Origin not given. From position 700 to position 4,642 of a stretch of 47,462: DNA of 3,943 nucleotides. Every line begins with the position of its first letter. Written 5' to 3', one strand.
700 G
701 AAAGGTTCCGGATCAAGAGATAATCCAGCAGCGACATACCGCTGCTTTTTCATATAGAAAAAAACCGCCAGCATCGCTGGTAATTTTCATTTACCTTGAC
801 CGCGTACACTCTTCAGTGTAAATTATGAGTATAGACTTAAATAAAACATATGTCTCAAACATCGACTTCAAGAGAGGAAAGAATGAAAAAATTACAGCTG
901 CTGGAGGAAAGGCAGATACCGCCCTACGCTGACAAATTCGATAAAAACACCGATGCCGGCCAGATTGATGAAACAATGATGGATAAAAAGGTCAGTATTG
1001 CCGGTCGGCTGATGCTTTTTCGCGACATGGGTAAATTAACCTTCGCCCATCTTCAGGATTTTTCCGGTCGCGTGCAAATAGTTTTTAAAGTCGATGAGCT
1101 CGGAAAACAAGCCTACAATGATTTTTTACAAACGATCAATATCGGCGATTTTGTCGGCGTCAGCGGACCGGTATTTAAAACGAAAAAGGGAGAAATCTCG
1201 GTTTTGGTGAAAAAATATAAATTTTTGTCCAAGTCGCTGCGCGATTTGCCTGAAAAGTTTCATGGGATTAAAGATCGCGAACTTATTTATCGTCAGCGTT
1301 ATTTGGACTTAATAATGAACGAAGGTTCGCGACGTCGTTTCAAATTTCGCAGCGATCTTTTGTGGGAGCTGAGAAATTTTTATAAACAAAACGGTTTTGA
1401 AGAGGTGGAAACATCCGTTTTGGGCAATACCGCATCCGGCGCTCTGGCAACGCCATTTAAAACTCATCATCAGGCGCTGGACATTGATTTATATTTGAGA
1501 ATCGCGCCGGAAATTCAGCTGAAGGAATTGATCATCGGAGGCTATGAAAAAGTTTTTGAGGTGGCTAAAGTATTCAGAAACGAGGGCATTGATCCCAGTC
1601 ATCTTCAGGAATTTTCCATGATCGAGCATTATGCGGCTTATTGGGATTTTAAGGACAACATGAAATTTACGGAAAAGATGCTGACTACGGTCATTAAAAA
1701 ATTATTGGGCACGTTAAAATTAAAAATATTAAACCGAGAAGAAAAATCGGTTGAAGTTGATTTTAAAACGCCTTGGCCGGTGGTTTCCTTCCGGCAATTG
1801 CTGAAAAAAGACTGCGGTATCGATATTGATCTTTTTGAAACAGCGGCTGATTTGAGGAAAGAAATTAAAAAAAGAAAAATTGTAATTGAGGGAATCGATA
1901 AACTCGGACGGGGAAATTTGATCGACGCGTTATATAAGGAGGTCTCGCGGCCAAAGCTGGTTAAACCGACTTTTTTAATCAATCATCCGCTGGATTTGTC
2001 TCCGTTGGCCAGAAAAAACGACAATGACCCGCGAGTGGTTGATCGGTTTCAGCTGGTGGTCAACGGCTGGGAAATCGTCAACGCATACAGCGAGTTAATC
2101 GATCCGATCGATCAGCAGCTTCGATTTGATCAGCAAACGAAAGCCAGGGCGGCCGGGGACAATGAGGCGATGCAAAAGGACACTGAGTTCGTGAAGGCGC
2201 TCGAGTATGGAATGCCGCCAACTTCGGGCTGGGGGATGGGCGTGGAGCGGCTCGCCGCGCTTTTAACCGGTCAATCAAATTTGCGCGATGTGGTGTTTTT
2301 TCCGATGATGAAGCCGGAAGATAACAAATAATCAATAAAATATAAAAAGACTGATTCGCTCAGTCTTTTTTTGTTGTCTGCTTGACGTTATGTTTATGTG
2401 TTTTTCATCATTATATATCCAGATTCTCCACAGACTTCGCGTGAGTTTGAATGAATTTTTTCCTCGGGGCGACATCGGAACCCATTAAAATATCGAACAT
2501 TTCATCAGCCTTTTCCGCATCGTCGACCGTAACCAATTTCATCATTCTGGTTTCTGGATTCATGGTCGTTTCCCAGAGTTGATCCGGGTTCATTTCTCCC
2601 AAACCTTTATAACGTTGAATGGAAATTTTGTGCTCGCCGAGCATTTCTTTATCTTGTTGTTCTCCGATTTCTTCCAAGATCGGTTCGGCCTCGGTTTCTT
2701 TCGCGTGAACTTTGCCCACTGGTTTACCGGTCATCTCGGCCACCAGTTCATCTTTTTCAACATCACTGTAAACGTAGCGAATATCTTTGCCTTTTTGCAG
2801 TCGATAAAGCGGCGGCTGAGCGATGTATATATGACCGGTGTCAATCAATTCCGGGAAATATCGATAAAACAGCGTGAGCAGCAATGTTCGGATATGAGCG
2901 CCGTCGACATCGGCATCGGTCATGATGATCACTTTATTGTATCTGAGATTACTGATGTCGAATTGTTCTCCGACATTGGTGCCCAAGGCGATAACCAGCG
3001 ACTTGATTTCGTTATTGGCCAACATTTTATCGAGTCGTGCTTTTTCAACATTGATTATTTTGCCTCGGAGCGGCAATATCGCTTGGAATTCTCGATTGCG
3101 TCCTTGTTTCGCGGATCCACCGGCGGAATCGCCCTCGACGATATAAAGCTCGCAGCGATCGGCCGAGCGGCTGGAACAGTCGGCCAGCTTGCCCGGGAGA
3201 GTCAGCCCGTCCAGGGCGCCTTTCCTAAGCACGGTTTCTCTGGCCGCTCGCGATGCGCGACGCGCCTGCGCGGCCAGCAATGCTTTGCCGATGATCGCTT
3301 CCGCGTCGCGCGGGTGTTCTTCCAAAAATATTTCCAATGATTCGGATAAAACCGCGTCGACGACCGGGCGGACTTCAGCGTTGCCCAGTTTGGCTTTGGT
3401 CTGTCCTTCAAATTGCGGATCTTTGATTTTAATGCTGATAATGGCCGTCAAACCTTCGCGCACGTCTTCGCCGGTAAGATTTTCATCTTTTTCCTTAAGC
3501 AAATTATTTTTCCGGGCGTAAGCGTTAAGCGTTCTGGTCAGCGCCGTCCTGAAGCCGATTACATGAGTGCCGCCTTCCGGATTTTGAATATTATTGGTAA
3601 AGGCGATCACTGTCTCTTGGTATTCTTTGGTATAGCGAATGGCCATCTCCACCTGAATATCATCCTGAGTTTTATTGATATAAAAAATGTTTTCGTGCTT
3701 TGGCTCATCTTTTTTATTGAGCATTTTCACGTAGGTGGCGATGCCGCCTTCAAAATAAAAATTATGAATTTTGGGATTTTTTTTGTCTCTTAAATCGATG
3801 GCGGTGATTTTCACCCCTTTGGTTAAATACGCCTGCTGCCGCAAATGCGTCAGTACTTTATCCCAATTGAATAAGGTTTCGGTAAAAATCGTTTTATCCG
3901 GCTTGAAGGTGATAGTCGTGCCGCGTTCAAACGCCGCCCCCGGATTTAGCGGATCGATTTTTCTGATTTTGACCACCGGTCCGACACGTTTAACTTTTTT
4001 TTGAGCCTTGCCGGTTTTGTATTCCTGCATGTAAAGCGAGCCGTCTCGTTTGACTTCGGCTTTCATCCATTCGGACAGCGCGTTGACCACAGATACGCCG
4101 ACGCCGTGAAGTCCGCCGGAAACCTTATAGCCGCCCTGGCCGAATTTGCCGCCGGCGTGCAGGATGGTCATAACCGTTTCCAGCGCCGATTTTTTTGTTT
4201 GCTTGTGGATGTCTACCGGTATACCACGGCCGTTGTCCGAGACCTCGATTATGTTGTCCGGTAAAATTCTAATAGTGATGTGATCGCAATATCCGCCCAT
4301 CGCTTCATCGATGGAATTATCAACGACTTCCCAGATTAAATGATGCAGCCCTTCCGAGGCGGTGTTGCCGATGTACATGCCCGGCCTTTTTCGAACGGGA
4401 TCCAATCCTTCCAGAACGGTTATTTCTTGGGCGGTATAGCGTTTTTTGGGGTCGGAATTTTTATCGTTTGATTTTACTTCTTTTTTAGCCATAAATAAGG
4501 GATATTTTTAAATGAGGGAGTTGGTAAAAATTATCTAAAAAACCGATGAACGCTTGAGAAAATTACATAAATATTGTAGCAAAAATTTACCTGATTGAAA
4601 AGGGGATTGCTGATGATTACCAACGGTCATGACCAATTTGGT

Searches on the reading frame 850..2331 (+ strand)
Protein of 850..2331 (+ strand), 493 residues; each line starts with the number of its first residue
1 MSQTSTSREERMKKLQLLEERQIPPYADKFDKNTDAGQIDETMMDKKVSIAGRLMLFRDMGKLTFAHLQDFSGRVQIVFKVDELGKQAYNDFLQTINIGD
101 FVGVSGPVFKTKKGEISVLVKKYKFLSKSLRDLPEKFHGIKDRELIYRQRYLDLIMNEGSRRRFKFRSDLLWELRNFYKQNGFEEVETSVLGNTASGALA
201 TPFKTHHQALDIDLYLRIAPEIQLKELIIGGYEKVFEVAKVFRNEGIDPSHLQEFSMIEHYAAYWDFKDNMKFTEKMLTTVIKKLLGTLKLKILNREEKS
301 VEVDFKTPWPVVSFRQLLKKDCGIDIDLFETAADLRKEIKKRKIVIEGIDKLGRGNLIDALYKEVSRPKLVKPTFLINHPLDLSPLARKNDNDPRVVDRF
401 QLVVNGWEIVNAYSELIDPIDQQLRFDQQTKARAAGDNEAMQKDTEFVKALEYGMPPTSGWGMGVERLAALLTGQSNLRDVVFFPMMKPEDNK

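Call 65: search_protein_families(library=pfam, proteins=[window:850-2331:+], max_evalue=0.00001)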
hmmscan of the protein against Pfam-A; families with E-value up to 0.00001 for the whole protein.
window:850-2331:+ (493 aa): 3 families
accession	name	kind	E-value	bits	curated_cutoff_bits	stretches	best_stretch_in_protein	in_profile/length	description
PF00152.25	tRNA-synt_2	-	4.4e-77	259.6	25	1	143-487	2-307/308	tRNA synthetases class II (D, K and N)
PF01336.31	tRNA_anti-codon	-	2.8e-15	56.5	27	1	48-124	1-73/75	OB-fold nucleic acid binding domain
PF01409.25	tRNA-synt_2d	-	3.9e-08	33.5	19.8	0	234-292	104-161/246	tRNA synthetases class II core domain (F)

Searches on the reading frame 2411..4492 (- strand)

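Call 65: search_protein_families(library=pfam, proteins=[window:2411-4492:-], max_evalue=0.00001)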
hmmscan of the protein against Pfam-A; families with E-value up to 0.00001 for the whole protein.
window:2411-4492:- (693 aa): 4 families
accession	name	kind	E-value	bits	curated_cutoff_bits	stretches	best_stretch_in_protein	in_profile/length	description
PF00204.31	DNA_gyraseB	-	1.6e-62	210.4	27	1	250-419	1-172/173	DNA gyrase B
PF00986.26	DNA_gyraseB_C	-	6.5e-31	106.7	29.8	1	621-682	2-63/63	DNA gyrase B subunit, carboxyl terminus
PF01751.28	Toprim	-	4.2e-20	72.2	23.1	1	448-559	1-95/96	Toprim domain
PF02518.31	HATPase_c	-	3.9e-18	66.3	26.4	1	46-200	3-109/111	Histidine kinase-, DNA gyrase B-, and HSP90-like ATPase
